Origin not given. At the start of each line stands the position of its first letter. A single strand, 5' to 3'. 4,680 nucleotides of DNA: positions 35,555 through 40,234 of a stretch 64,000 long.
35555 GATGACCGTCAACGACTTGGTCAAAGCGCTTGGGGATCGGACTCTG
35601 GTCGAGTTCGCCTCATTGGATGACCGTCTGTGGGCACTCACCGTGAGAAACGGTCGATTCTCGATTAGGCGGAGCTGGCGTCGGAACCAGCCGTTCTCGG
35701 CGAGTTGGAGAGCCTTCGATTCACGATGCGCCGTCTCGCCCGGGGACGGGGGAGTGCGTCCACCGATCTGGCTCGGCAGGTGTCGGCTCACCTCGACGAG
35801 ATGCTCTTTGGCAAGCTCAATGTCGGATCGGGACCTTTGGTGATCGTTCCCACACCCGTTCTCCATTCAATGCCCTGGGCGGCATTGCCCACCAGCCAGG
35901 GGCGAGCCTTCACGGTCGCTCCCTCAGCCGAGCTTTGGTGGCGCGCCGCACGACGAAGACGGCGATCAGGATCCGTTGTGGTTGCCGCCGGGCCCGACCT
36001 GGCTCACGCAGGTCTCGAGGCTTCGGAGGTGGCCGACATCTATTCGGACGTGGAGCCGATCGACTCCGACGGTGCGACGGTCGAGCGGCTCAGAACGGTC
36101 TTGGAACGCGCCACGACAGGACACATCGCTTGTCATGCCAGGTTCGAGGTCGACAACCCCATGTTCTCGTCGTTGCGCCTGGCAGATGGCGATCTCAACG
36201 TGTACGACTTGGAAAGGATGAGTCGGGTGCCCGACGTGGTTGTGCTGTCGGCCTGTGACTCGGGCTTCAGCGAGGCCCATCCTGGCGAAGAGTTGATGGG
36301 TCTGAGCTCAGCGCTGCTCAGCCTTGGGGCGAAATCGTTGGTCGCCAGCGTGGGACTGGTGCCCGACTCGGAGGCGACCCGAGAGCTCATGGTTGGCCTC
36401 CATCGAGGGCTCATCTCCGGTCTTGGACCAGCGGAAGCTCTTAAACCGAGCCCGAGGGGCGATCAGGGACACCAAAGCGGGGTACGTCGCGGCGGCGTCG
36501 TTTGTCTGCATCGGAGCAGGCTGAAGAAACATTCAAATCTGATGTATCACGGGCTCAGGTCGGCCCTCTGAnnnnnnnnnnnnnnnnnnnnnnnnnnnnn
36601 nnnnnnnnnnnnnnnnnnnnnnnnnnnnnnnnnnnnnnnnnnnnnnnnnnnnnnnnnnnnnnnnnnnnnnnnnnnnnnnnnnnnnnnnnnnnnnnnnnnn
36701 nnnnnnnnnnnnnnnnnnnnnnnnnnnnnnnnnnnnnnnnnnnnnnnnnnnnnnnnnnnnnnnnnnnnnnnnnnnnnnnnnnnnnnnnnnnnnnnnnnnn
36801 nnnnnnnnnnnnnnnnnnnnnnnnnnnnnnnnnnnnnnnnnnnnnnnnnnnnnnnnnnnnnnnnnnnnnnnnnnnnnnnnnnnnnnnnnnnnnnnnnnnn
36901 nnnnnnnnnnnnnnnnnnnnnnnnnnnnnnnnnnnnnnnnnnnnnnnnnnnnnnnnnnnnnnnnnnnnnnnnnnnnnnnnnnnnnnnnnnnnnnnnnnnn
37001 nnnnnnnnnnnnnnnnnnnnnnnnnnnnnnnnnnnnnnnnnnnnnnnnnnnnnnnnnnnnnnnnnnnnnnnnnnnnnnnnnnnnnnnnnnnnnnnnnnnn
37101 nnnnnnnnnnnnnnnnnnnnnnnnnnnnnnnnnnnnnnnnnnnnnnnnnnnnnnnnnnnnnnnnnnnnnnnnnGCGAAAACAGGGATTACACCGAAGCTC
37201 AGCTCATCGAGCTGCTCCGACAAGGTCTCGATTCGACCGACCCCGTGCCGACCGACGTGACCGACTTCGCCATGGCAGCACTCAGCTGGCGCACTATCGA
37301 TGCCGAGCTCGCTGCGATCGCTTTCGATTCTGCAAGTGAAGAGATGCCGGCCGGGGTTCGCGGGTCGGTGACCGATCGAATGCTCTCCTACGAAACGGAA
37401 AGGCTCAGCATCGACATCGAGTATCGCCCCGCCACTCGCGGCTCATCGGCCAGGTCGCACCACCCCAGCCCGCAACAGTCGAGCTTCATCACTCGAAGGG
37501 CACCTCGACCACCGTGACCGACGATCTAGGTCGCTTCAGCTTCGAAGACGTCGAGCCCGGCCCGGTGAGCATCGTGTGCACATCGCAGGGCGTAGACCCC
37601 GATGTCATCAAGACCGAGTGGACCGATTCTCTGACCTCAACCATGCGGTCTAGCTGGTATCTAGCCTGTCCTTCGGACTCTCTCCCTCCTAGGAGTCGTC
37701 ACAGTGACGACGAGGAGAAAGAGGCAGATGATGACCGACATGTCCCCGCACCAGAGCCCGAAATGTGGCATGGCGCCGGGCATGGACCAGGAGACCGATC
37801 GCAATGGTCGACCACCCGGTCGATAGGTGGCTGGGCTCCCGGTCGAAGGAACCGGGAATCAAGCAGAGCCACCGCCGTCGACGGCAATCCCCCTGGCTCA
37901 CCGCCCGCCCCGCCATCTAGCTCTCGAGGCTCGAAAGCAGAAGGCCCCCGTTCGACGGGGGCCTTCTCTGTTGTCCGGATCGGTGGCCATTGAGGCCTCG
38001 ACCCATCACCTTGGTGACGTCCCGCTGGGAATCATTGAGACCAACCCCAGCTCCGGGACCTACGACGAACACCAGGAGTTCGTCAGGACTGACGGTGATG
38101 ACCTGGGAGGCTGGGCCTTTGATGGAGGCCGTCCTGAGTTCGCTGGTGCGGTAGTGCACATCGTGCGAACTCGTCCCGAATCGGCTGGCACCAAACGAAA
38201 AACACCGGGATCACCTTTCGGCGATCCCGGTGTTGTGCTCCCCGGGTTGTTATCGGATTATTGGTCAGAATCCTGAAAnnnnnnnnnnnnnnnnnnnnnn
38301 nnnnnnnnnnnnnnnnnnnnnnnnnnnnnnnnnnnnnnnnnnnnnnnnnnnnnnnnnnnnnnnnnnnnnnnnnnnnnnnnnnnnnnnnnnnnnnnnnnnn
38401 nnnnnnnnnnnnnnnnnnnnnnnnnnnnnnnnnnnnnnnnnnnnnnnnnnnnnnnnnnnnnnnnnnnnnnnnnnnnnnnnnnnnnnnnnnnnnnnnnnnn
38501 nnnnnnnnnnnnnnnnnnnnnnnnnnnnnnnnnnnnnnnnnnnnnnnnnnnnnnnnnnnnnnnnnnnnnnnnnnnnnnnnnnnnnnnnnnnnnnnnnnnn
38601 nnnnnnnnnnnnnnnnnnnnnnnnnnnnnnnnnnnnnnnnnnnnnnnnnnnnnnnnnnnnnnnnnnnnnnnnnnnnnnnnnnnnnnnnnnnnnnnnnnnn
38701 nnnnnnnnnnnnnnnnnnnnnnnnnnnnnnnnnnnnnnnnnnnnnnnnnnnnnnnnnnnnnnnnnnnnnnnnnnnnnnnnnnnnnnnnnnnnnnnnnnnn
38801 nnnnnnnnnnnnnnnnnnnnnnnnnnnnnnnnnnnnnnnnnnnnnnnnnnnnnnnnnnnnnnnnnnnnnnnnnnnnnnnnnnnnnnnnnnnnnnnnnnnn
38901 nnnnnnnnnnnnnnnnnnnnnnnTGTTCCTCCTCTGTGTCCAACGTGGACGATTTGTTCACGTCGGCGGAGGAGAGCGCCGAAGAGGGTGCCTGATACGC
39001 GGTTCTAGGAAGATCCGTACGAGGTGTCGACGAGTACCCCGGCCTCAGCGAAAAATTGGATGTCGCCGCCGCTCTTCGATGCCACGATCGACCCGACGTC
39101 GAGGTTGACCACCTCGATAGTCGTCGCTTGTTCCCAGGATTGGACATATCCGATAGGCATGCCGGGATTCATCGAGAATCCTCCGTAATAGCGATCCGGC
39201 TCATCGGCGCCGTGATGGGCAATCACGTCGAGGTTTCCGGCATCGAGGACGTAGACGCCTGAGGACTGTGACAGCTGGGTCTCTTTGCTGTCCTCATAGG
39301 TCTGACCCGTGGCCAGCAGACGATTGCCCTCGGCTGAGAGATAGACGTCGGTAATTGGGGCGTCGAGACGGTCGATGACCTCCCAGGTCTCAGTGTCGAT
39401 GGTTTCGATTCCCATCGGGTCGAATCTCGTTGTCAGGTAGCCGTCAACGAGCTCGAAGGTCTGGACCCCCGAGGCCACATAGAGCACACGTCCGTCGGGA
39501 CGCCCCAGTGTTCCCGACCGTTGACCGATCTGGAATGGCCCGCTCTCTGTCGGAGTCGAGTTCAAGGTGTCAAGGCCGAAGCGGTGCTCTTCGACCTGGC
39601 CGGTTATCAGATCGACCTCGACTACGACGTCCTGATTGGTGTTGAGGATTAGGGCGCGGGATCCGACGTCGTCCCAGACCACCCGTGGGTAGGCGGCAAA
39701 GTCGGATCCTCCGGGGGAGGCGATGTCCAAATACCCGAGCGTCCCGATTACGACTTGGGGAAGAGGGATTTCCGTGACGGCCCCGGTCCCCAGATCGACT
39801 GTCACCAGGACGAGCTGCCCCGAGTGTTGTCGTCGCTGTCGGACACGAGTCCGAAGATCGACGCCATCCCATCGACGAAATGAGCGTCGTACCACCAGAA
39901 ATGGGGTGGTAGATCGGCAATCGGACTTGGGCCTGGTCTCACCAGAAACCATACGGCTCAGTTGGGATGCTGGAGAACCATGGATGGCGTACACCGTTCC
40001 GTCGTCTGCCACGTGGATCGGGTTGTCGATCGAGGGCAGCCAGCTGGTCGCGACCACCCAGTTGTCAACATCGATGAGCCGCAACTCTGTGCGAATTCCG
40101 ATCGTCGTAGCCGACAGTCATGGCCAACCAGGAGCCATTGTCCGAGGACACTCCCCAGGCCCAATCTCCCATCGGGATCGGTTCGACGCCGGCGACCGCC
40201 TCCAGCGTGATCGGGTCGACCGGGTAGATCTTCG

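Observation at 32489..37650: Two-protease / ECF sigma module: S8 subtilase lipoprotein divergent from TPR-CHAT protease, ECF sigma and a coupled soluble partner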

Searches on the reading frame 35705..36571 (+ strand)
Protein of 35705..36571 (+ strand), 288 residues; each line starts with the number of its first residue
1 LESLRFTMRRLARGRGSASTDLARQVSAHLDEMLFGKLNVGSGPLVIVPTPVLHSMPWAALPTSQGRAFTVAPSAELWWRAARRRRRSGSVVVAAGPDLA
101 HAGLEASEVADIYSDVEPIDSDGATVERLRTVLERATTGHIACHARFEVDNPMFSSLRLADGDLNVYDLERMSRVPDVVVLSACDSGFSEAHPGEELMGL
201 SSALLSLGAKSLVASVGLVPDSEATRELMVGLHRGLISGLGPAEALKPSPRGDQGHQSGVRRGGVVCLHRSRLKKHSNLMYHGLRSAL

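Call 4: search_protein_families(library=pfam, proteins=[window:35705-36571:+], max_evalue=0.01)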
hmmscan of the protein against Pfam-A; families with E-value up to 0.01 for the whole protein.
window:35705-36571:+ (288 aa): 1 family
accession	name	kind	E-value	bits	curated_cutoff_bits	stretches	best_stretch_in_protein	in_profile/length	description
PF12770.12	CHAT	-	7.4e-32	111.4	24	1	33-247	10-260/289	CHAT domain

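Call 6: find_homologous_proteins(query=window:35705-36571:+, max_evalue=1e-10)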
Query window:35705-36571:+ (288 aa): 303 proteins with E <= 1e-10 among 8000 candidates; the best 120 are listed.
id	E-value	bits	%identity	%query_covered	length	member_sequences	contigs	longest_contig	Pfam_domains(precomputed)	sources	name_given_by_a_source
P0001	4.8e-121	421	99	68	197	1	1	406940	PF12770.13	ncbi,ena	-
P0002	1.1e-106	374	65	93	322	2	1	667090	PF12770.13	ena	-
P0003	3.6e-87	310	57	93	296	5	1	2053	PF12770.13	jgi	jgi:CHAT domain-containing protein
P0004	1.0e-84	302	59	85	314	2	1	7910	PF12770.13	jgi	jgi:hypothetical protein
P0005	4.7e-84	300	90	55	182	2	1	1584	PF12770.13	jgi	jgi:CHAT domain-containing protein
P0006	1.5e-81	292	56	85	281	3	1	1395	PF12770.13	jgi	jgi:CHAT domain-containing protein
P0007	2.0e-81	291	58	85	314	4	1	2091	PF12770.13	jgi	jgi:hypothetical protein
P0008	2.3e-81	291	58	85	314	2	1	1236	PF12770.13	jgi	jgi:CHAT domain-containing protein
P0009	7.6e-81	289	54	93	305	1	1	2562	PF12770.13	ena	-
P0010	1.2e-78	282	52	93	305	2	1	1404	PF12770.13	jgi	jgi:hypothetical protein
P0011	2.0e-78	281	54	85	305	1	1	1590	PF12770.13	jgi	jgi:CHAT domain-containing protein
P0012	3.8e-78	280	54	88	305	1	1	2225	PF12770.13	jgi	jgi:CHAT domain-containing protein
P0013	3.2e-75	271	54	85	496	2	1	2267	PF12770.13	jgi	jgi:hypothetical protein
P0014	2.8e-74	268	49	86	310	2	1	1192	PF12770.13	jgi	jgi:hypothetical protein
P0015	3.8e-74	267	53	85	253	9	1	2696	PF12770.13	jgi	jgi:CHAT domain-containing protein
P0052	3.0e-57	212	48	92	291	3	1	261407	PF12770.13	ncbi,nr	ncbi:hypothetical protein ALI22I_21150 [Saccharothrix sp. ALI-22-I]|nr:hypothetical protein ALI22I_2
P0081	1.2e-53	200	49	82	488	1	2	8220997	PF12770.13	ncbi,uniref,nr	ncbi:CHAT domain-containing protein [Dactylosporangium roseum]|uniref:CHAT domain-containing protein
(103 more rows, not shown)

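Call 7: find_encoding_contigs(protein=P0001, flank=8000, max_places=3)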
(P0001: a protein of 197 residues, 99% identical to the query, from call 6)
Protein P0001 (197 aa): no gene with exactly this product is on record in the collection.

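Call 8: find_encoding_contigs(protein=P0002, flank=8000, max_places=3)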
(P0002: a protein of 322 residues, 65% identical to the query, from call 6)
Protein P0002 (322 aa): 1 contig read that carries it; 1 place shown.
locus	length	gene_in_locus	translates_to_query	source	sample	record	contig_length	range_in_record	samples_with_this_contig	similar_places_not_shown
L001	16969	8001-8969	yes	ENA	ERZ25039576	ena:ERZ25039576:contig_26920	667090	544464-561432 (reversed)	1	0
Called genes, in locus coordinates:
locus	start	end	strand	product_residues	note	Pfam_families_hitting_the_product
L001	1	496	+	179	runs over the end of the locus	PF03176:MMPL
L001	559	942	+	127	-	PF07366:SnoaL (weak), PF14534:DUF4440 (weak), PF12680:SnoaL_2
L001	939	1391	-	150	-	PF00515:TPR_1 (faint), PF03704:BTAD (faint), PF07719:TPR_2 (faint), PF13174:TPR_6 (faint), PF13176:TPR_7 (faint), PF13432:TPR_16 (weak), PF14559:TPR_19, PF12688:TPR_5, +7 more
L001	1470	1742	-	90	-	-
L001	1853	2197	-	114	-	PF00892:EamA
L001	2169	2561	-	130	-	PF00892:EamA (faint)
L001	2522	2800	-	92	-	PF00892:EamA (weak)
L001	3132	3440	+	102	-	PF11706:zf-CGNR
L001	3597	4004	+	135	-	PF13415:Beta-prop_FBX42, PF24681:Kelch_KLHDC2_KLHL20_DRC7, PF24996:NANM (weak), PF25210:Kelch_FKB95, PF01344:Kelch_1, PF07646:Kelch_2, PF24981:Beta-prop_ATRN-LZTR1 (weak), PF13964:Beta-prop_Calicin (weak)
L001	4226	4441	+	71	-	-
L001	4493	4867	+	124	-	PF04020:Phage_holin_4_2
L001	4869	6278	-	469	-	PF00082:Peptidase_S8 (weak)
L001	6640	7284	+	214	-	PF07719:TPR_2 (faint), PF00515:TPR_1 (faint), PF13424:TPR_12 (weak)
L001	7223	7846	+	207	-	-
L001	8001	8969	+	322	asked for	PF12770:CHAT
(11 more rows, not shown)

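Call 86: predict_structure(alignment_id=A4)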
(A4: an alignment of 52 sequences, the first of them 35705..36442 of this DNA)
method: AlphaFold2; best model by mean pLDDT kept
length: 246 residues; sequences in the alignment: 52
mean_pLDDT: 91.7   pTM: 0.88
mean pLDDT of the five models: 91.7, 91.4, 91.1, 90.8, 89.8
residues with pLDDT >= 90: 186; 70-90: 52; 50-70: 7; < 50: 1
segments of 3 or more residues with pLDDT < 50: none
pLDDT, mean of each block of 10 residues (from residue 1): 87 81 95 95 94 90 95 94 93 96 97 97 98 97 90 91 95 96 68 78 93 86 94 97 95
secondary structure, 60 per line:
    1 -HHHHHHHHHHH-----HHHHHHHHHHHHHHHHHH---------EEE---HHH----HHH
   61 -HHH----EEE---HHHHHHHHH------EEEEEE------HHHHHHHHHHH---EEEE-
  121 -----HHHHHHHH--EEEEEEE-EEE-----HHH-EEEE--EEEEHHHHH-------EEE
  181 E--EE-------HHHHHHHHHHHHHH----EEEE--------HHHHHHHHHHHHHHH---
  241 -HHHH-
elements in order: H2-12 H18-35 E45-47 E69-71 H75-83 E90-95 H102-112 E116-119 H126-133 E136-142 E144-146 E156-159 E162-165 H166-170 E178-181 H193-206 E211-214 H223-237 H242-245

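Call 89: fold_search(model_id=the predicted structure, library=pdb)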
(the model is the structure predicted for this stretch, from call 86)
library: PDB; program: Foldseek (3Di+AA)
matches with E <= 10: 1347; with E <= 0.001: 20
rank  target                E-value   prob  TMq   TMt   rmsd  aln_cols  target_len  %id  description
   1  8d9f_A                1.8e-07  1.00  0.65  0.27   7.0       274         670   16  gRAMP-TPR-CHAT (Craspase) (released 2023-06-14)
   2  7y84_C                2.1e-07  1.00  0.64  0.26   6.6       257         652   16  CryoEM structure of type III-E CRISPR Craspase gRAMP-crRNA in complex with TPR-CHAT protease (released 2022-12-14)
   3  7xsq_B                2.1e-07  1.00  0.65  0.27   6.0       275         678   17  Structure of the Craspase (released 2022-11-09)
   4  8d9h_E                3.6e-07  1.00  0.65  0.27   5.1       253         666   18  gRAMP-TPR-CHAT match PFS target RNA(Craspase) (released 2023-06-14)
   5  7y85_D                7.6e-07  1.00  0.64  0.28   5.9       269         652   16  CryoEM structure of type III-E CRISPR Craspase gRAMP-crRNA in complex with TPR-CHAT protease bound to self RNA target (released 2022-12-14)
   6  7xsr_C                8.7e-07  1.00  0.68  0.28   4.8       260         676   17  Structure of Craspase-target RNA (released 2022-11-09)
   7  8eey_B                1.8e-06  1.00  0.64  0.25   5.4       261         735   18  Cas7-11 in complex with DR-mismatched target RNA, Csx29 and Csx30 (released 2022-11-16)
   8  7y9x_B                2.1e-06  1.00  0.62  0.24   5.3       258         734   16  Structure of the Cas7-11-Csx29-guide RNA complex (released 2022-11-09)
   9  8eex_B                3.4e-06  1.00  0.67  0.26   5.0       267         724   16  Cas7-11 in complex with Csx29 (released 2022-11-16)
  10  7y8t_B                4.1e-06  1.00  0.64  0.27   6.1       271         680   16  Structure of Cas7-11-crRNA in complex with TPR-CHAT (released 2023-06-28)
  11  7x8a_D                5.3e-06  1.00  0.67  0.27   6.7       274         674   17  Cryo-EM structure of a bacterial protein complex (released 2022-11-16)
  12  8gu6_D                6.0e-06  1.00  0.65  0.27   5.0       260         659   17  Structure of the SbCas7-11-crRNA-NTR-Csx29 complex (released 2023-01-18)
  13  7zoq_A                9.9e-06  1.00  0.59  0.21   6.0       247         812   15  Cryo-EM structure of a CRISPR effector in complex with a caspase regulator (released 2022-11-30)
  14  8d9g_A                1.7e-05  1.00  0.62  0.26   5.9       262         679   19  gRAMP-TPR-CHAT Non match PFS target RNA(Craspase) (released 2023-06-14)
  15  8rw5                  2.4e-05  1.00  0.44  0.14   7.6       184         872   20  Symmetry expansion of dimeric transmembrane anti-sigma factor DdvA (released 2024-11-06)
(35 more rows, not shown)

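Call 99: find_encoding_contigs(protein=P0081, flank=7000, max_places=1)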
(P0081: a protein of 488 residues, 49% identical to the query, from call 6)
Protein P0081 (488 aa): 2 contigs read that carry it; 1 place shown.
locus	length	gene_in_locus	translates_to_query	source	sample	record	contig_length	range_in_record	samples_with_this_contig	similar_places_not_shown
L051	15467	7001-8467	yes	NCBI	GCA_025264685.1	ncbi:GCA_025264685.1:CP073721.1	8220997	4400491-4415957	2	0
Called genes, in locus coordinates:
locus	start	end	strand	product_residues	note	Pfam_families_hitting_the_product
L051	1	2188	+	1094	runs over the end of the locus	PF00486:Trans_reg_C (weak), PF03704:BTAD, PF13191:AAA_16, PF13401:AAA_22, PF25199:nSTAND_NTPase5 (weak)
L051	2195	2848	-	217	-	PF01814:Hemerythrin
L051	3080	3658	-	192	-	-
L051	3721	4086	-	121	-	PF07719:TPR_2 (faint), PF13431:TPR_17 (faint), PF13432:TPR_16, PF14559:TPR_19, PF13428:TPR_14 (weak)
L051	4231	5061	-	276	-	PF02230:Abhydrolase_2 (faint), PF12146:Hydrolase_4, PF00561:Abhydrolase_1, PF12697:Abhydrolase_6, PF20408:Abhydrolase_11 (faint)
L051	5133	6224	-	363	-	PF00174:Oxidored_molyb, PF03404:Mo-co_dimer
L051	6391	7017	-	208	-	PF00082:Peptidase_S8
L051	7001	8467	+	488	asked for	PF12770:CHAT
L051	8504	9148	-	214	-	PF00440:TetR_N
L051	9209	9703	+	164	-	PF02311:AraC_binding, PF07883:Cupin_2, PF05899:Cupin_3 (faint)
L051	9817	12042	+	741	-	PF00989:PAS (weak), PF08447:PAS_3 (weak), PF08448:PAS_4 (weak), PF00990:GGDEF, PF00563:EAL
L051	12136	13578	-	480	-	PF08448:PAS_4, PF00512:HisKA, PF02518:HATPase_c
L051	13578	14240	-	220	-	PF00512:HisKA, PF02518:HATPase_c (faint)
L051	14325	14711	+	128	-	PF00072:Response_reg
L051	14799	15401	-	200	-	PF05708:Peptidase_C92 (faint), PF01476:LysM, PF00877:NLPC_P60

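Call 100: find_encoding_contigs(protein=P0052, flank=7000, max_places=1)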
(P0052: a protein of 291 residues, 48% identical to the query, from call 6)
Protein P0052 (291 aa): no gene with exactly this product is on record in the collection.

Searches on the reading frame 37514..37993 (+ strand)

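Call 4: search_protein_families(library=pfam, proteins=[window:37514-37993:+], max_evalue=0.01)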
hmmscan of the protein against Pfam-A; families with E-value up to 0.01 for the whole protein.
window:37514-37993:+ (159 aa): 1 family
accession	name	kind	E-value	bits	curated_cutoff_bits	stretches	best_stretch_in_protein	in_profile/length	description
PF13620.12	CarboxypepD_reg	-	0.0073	17.1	32.3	0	2-32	34-64/82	Carboxypeptidase regulatory-like domain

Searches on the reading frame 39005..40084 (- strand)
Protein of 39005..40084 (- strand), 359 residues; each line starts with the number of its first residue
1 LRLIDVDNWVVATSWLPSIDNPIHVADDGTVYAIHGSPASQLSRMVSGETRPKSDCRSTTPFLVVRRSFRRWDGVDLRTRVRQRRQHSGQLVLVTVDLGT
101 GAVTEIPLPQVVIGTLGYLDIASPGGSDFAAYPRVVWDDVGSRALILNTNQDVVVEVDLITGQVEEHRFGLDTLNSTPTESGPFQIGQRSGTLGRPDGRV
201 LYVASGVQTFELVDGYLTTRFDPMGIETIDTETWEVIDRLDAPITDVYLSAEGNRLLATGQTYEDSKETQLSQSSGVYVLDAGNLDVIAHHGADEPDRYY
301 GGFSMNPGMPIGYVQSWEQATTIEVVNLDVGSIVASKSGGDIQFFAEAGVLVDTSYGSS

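Call 72: search_protein_families(library=pfam, proteins=[window:39005-40084:-], max_evalue=1)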
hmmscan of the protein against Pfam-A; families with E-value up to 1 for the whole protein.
window:39005-40084:- (359 aa): 2 families
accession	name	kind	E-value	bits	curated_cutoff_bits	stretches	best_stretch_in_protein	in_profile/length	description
PF25357.1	PH_S11IP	-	0.17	12.3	27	1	142-181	24-62/118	STK11-interacting protein PH domain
PF05578.19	Peptidase_S31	-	0.22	11.4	27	1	138-227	116-207/234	Pestivirus NS3 polyprotein peptidase S31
